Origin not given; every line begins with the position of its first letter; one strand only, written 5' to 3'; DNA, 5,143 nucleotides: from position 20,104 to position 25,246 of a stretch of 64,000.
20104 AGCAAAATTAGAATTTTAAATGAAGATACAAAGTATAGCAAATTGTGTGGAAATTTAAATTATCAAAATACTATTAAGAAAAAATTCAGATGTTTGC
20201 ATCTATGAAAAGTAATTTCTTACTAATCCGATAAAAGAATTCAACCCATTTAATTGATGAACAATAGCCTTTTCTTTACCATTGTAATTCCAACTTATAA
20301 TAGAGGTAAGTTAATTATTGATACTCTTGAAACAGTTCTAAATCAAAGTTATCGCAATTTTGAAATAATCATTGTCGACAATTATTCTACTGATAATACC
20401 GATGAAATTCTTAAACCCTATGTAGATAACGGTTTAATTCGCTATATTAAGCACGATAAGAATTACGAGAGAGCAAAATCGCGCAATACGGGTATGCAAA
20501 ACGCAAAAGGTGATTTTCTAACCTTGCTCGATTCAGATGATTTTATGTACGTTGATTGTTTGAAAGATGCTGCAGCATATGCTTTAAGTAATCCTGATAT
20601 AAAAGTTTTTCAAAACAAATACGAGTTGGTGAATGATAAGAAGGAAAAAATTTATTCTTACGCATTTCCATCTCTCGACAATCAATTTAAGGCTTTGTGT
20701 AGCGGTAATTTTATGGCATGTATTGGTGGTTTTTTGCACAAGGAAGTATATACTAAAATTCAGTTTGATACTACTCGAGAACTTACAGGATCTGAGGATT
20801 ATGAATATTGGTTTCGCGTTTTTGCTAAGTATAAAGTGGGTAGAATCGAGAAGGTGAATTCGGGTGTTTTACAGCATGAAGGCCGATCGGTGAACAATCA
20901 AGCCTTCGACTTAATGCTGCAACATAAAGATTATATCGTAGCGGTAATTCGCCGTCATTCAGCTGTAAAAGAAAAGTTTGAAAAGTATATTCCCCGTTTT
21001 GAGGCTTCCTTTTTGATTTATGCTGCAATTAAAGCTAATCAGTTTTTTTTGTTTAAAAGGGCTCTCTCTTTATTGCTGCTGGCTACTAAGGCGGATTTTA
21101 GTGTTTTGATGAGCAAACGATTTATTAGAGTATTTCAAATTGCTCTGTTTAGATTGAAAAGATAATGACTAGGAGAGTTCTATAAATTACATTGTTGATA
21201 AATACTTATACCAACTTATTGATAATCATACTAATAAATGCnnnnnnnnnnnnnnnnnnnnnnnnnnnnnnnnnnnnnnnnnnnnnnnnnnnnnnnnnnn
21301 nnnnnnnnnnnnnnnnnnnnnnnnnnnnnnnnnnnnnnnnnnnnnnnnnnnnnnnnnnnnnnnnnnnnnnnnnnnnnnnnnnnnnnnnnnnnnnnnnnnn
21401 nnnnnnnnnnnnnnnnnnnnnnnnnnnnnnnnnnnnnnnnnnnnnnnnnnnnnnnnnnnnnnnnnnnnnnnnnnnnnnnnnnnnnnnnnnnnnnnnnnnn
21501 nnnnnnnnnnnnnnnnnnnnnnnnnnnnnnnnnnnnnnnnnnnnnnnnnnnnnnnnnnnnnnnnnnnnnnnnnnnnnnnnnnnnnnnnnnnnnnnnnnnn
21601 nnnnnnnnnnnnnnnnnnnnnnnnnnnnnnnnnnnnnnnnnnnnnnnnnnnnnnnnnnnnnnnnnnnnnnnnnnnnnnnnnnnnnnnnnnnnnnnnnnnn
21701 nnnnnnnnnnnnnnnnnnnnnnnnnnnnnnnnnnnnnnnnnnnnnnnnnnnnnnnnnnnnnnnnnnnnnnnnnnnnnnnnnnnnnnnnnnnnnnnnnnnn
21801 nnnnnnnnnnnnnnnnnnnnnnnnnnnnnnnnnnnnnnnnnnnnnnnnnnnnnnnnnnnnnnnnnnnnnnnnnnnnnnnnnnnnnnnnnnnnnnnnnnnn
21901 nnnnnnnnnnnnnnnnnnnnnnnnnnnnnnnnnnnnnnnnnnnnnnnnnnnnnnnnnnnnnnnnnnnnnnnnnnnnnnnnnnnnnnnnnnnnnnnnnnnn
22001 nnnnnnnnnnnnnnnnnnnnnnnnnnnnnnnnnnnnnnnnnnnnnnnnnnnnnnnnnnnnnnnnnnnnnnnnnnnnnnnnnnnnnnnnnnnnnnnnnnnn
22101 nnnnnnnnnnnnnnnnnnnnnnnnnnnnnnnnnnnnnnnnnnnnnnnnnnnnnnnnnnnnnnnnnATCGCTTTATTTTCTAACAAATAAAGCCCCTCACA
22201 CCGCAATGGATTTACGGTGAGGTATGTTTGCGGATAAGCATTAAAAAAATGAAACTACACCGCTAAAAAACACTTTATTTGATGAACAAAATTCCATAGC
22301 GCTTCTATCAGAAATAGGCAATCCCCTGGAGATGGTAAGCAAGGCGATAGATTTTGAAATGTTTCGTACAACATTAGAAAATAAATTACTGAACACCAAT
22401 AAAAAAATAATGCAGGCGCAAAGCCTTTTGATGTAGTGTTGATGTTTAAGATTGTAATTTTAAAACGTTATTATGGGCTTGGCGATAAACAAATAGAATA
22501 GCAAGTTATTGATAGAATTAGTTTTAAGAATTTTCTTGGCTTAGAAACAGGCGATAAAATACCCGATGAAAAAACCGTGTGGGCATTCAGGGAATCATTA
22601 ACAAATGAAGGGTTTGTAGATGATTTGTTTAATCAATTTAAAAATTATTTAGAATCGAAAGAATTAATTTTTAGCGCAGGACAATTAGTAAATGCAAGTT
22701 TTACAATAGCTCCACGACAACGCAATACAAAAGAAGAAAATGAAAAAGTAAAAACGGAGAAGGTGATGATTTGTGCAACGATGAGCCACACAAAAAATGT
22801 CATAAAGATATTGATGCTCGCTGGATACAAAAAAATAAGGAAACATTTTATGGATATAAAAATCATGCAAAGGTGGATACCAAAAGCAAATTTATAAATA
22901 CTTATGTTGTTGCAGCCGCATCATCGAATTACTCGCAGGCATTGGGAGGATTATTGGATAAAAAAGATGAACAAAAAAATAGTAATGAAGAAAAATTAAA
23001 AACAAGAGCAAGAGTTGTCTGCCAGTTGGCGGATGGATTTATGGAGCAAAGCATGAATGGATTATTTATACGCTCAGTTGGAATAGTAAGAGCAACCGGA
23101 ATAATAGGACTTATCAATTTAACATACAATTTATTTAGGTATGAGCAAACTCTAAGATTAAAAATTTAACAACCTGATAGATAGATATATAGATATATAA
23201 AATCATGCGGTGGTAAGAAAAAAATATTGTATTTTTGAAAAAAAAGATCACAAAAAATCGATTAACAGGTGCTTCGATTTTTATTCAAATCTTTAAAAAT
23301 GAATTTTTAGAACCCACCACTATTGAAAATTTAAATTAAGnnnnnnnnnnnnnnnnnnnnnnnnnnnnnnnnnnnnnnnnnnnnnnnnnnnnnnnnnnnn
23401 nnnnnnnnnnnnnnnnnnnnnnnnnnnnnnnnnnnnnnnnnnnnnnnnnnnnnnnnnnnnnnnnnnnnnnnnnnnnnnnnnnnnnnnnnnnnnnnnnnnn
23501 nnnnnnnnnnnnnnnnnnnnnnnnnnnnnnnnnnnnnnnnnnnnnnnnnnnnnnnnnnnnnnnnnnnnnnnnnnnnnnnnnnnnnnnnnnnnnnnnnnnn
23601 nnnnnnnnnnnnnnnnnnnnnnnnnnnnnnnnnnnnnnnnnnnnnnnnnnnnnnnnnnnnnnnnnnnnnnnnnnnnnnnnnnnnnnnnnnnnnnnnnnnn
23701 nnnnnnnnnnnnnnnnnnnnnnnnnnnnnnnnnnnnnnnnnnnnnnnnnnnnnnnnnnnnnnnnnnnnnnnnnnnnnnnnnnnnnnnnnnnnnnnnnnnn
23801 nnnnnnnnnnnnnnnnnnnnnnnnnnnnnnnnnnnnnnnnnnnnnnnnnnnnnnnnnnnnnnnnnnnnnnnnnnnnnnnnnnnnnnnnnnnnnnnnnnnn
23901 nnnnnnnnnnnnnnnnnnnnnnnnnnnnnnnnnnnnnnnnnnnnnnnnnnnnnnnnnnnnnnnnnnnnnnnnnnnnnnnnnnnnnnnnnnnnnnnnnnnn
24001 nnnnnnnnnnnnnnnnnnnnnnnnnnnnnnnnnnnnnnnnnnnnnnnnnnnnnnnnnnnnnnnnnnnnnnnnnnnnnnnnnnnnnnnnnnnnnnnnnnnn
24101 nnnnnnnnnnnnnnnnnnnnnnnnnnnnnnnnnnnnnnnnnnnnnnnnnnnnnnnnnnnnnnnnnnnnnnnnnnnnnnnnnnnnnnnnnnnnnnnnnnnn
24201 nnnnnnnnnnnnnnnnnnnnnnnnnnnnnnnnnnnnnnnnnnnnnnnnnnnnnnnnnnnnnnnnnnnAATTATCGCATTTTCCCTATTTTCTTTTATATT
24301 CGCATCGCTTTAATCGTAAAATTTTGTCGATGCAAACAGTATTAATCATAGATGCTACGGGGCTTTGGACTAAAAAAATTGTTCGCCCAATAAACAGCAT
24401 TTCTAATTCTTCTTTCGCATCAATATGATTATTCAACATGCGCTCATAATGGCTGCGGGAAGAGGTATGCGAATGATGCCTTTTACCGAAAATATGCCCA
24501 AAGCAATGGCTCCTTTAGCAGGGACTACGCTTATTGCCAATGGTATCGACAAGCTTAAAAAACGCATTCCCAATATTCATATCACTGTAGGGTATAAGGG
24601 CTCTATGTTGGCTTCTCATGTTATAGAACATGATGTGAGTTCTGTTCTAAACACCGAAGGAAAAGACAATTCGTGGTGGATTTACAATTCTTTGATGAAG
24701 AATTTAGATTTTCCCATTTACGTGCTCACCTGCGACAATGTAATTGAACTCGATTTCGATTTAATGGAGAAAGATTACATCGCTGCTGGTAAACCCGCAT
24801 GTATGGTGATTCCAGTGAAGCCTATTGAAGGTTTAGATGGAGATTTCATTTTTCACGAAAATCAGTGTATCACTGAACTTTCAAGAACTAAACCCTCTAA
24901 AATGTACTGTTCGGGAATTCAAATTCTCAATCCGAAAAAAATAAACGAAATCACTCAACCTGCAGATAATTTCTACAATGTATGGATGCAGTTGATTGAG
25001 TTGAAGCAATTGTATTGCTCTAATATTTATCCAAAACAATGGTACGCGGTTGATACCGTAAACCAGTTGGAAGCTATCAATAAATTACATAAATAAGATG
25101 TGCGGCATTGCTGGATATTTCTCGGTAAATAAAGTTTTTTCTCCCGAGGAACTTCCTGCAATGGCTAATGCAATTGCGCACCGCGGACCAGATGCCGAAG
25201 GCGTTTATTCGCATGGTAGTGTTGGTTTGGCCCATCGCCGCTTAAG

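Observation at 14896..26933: Surface-glycan biosynthesis island decayed by three different insertion sequences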

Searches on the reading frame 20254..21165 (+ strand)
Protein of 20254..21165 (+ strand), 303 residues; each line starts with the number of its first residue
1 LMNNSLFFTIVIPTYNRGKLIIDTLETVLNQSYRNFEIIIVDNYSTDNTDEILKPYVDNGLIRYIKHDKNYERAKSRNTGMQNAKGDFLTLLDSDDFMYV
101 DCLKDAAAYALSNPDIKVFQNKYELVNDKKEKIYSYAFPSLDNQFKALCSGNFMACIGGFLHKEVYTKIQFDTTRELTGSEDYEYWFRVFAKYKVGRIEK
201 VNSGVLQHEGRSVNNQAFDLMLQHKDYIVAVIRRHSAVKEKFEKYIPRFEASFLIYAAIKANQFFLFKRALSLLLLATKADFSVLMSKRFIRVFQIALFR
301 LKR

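Call 3: search_protein_families(library=pfam, proteins=[window:20254-21165:+], max_evalue=0.01)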
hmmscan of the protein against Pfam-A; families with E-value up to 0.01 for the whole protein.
window:20254-21165:+ (303 aa): 5 families
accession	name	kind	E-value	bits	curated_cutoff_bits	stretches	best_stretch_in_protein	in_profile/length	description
PF00535.33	Glycos_transf_2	-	9.9e-34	117.1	23.3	1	9-133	1-128/168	Glycosyl transferase family 2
PF10111.15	Glyco_tranf_2_2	-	7.1e-16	58.9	27.3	1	9-193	1-203/276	Glycosyltransferase like family 2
PF13641.12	Glyco_tranf_2_3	-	1.3e-13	51.9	27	1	8-189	3-194/230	Glycosyltransferase like family 2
PF13704.12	Glyco_tranf_2_4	-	2.3e-06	28.4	27.5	1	35-103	16-89/98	Glycosyl transferase family 2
PF13632.12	Glyco_trans_2_3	-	0.0043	17.3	27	1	90-235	3-154/198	Glycosyl transferase family group 2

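Call 14: search_protein_families(library=ncbifam, proteins=[window:20254-21165:+], max_evalue=0.001)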
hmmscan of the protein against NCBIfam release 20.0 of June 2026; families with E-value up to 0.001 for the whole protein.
window:20254-21165:+ (303 aa): 23 families
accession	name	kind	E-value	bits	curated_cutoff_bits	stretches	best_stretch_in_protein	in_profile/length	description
NF047683.1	TeichurnBiosyTuaG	equivalog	9.3e-23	81.1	400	1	1-189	1-186/252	teichuronic acid biosynthesis protein TuaG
NF007482.0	PRK10073.1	equivalog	1.5e-18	66.9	423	1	1-129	1-128/334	glycosyltransferase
TIGR03937.1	PgaC_IcaA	equivalog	2.2e-16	59.8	422.3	1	8-103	47-143/407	poly-beta-1,6-N-acetyl-D-glucosamine synthase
NF038302.1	EPS_HpsE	equivalog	4.3e-16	58.8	300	1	8-120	3-121/307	hormogonium polysaccharide biosynthesis glycosyltransferase HpsE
NF053739.1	GlytfEpsEBac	equivalog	4.3e-16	58.7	450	1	10-193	5-189/265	glycosyltransferase EpsE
NF041875.1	EPS_EpsD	equivalog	5.2e-16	59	370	1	9-105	2-99/325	exopolysaccharide biosynthesis glycosyltransferase EpsD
NF050050.1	ProtGlycPglI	equivalog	6.1e-16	58.7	500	1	7-103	3-101/306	GalNAc(5)-diNAcBac-PP-undecaprenol beta-1,3-glucosyltransferase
NF038299.1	EPS_HpsN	equivalog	3.1e-14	52.7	425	1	9-118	4-114/317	hormogonium polysaccharide biosynthesis glycosyltransferase HpsN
NF007453.0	PRK10018.1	equivalog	3.3e-14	53.2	382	1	2-104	2-105/280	colanic acid biosynthesis glycosyltransferase WcaA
TIGR04017.1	WcaA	equivalog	1.4e-13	51.1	495.75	1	7-101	6-101/279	colanic acid biosynthesis glycosyltransferase WcaA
TIGR04283.1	glyco_like_mftF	equivalog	3.4e-13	49.7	182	1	9-129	2-115/221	TIGR04283 family arsenosugar biosynthesis glycosyltransferase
TIGR03965.1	mycofact_glyco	equivalog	1.1e-11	44.3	280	1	9-108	77-177/467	mycofactocin biosynthesis glycosyltransferase MftF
TIGR04440.1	glyco_TIGR04440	domain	9.8e-10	38.5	70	1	8-136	2-133/215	TIGR00180 family glycosyltransferase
TIGR03111.1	glyc2_xrt_Gpos1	hypoth_equivalog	1.6e-09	37.1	363.95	1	8-119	51-165/439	TIGR03111 family XrtG-associated glycosyltransferase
NF041394.1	GtaseAglG_Halo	equivalog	5.9e-09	35.6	440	1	11-96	6-93/304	glucosyl-dolichyl phosphate glucuronosyltransferase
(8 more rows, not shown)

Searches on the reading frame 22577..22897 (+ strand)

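Call 4: search_protein_families(library=pfam, proteins=[window:22577-22897:+], max_evalue=0.01)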
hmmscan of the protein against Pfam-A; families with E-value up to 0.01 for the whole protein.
window:22577-22897:+ (106 aa): 1 family
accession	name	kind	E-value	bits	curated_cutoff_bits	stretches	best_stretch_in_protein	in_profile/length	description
PF16887.10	DUF5081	-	0.0047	16.5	27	1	15-92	38-115/231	Domain of unknown function (DUF5081)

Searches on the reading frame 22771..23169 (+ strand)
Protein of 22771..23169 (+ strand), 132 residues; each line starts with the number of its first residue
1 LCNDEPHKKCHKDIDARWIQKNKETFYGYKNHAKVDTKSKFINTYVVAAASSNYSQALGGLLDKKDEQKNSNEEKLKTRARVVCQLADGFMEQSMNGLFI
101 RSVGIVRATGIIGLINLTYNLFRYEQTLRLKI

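Call 4: search_protein_families(library=pfam, proteins=[window:22771-23169:+], max_evalue=0.01)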
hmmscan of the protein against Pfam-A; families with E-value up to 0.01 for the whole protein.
window:22771-23169:+ (132 aa): 2 families
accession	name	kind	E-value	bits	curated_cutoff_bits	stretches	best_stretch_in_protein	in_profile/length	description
PF01609.27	DDE_Tnp_1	-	2.3e-07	31.2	23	1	8-64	15-71/200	Transposase DDE domain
PF04727.18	ELMO_CED12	-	0.0078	16.7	23.3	0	36-85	96-138/176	ELMO/CED-12 family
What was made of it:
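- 22243..23170 (+): Dead IS5-family remnant. It has two frameshifts, one stop and internal deletions, and its left end was lost to the IS1595. DDE_Tnp_1 (call 4).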

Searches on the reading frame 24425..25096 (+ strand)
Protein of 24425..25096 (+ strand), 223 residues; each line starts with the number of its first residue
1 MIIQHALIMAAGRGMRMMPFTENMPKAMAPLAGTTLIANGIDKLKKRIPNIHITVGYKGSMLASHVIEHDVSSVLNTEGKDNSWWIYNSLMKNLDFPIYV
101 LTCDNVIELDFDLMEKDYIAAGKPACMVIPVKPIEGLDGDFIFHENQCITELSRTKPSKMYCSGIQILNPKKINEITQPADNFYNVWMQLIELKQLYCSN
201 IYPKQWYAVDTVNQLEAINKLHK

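Call 3: search_protein_families(library=pfam, proteins=[window:24425-25096:+], max_evalue=0.01)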
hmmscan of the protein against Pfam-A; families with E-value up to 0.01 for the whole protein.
window:24425-25096:+ (223 aa): 3 families
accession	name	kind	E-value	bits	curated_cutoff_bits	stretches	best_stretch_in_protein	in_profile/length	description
PF00483.29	NTP_transferase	-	3.8e-08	33.6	21.2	1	6-132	2-141/245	Nucleotidyl transferase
PF12804.13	NTP_transf_3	-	1.3e-06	29.1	27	1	6-78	1-67/160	MobA-like NTP transferase domain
PF01128.25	IspD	-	0.0024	18.1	27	1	5-59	2-55/221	2-C-methyl-D-erythritol 4-phosphate cytidylyltransferase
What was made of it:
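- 24425..25096 (+): Sugar-1-phosphate nucleotidyltransferase of unresolved specificity. NTP_transferase (call 3).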

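Call 14: search_protein_families(library=ncbifam, proteins=[window:24425-25096:+], max_evalue=0.001)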
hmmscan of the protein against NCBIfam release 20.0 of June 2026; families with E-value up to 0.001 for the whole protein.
window:24425-25096:+ (223 aa): 20 families
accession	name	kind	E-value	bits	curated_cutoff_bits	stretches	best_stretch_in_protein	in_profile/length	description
NF045761.1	NAMPUrTaseMurU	equivalog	1.1e-17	64.6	250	1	5-220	2-225/226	N-acetylmuramate alpha-1-phosphate uridylyltransferase MurU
TIGR03992.1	Arch_glmU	subfamily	5.4e-13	48.6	292.1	1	5-174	2-174/393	bifunctional sugar-1-phosphate nucleotidylyltransferase/acetyltransferase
NF041313.1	UDPGP_AglF_Halo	equivalog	2.8e-09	36.8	400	1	5-67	2-65/234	UTP--glucose-1-phosphate uridylyltransferase AglF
NF045697.1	MurNAcPUrMurU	equivalog_domain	1.4e-08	34.5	370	1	7-209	1-215/229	N-acetylmuramate alpha-1-phosphate uridylyltransferase MurU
NF041173.1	Sug_nt_acttase_Thmprot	equivalog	1.5e-07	30.7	600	1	5-58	2-55/405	bifunctional sugar-1-phosphate nucleotidylyltransferase/acetyltransferase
NF045495.1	AdoCbiPCobY_Meth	equivalog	3.5e-07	29.9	250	1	6-105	3-104/195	adenosylcobinamide-phosphate guanylyltransferase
TIGR01173.1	glmU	equivalog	3.3e-06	26.2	366.85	1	5-78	2-73/452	bifunctional UDP-N-acetylglucosamine diphosphorylase/glucosamine-1-phosphate N-acetyltransferase GlmU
NF006986.0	PRK09451.1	equivalog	4.6e-06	25.7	725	1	6-79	8-79/456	bifunctional UDP-N-acetylglucosamine diphosphorylase/glucosamine-1-phosphate N-acetyltransferase GlmU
TIGR01099.1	galU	equivalog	4.7e-06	26.4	326.8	1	3-82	1-82/261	UTP--glucose-1-phosphate uridylyltransferase GalU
NF045665.1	NTPtran_DVU1551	equivalog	5.4e-06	25.7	315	1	5-78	2-71/359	DVU_1551 family NTP transferase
TIGR01208.1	rmlA_long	equivalog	6.9e-06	25.2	320.25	1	6-72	2-75/353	glucose-1-phosphate thymidylyltransferase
NF010936.0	PRK14356.1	equivalog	8.4e-05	21.6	666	1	4-76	6-76/456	bifunctional UDP-N-acetylglucosamine diphosphorylase/glucosamine-1-phosphate N-acetyltransferase GlmU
TIGR00453.1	ispD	equivalog_domain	0.00011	21.7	181.3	1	6-70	2-65/219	2-C-methyl-D-erythritol 4-phosphate cytidylyltransferase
NF010940.0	PRK14360.1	equivalog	0.00015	20.5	602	1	8-74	6-71/452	bifunctional UDP-N-acetylglucosamine diphosphorylase/glucosamine-1-phosphate N-acetyltransferase GlmU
NF052502.1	man1P_GTase_Rv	exception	0.00022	20.2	440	1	5-63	2-61/352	mannose-1-phosphate guanylyltransferase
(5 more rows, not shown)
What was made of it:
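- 24425..25096 (+): MurU-like at 65 bits, below the cutoff (call 14).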

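Call 28: search_solved_structures(query=window:24425-25096:+, max_evalue=0.001)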
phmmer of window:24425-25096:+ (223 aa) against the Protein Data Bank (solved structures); distinct sequences matched with E-value up to 0.001: 6.
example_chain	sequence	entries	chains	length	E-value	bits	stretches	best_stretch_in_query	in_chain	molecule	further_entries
1jyk_A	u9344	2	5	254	1.7e-06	31.1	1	5-108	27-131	CTP:phosphocholine Cytidylyltransferase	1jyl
2v0h_A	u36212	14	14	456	1.9e-05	27.7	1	6-79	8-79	BIFUNCTIONAL PROTEIN GLMU | GLUCOSAMINE-1-PHOSPHATE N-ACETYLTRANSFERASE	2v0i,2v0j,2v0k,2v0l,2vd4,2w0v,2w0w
4y7t_A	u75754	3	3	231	3.1e-05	27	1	6-174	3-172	Nucleotidyl transferase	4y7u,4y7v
8hhd_A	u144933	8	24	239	8.8e-05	25.5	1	5-179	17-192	Nucleotidyl transferase | N-acetylmuramate alpha-1-phosphate uridylyltransferase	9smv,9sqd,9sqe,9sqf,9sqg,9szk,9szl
3fww_A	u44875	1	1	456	0.00026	24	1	6-78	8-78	Bifunctional protein glmU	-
4fce_A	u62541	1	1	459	0.00026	23.9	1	6-78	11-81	Bifunctional protein GlmU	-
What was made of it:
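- On LicC-type CTP:phosphocholine cytidylyltransferase (choline decoration): GlmU scores 28 and MurU 25.5 (call 28).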
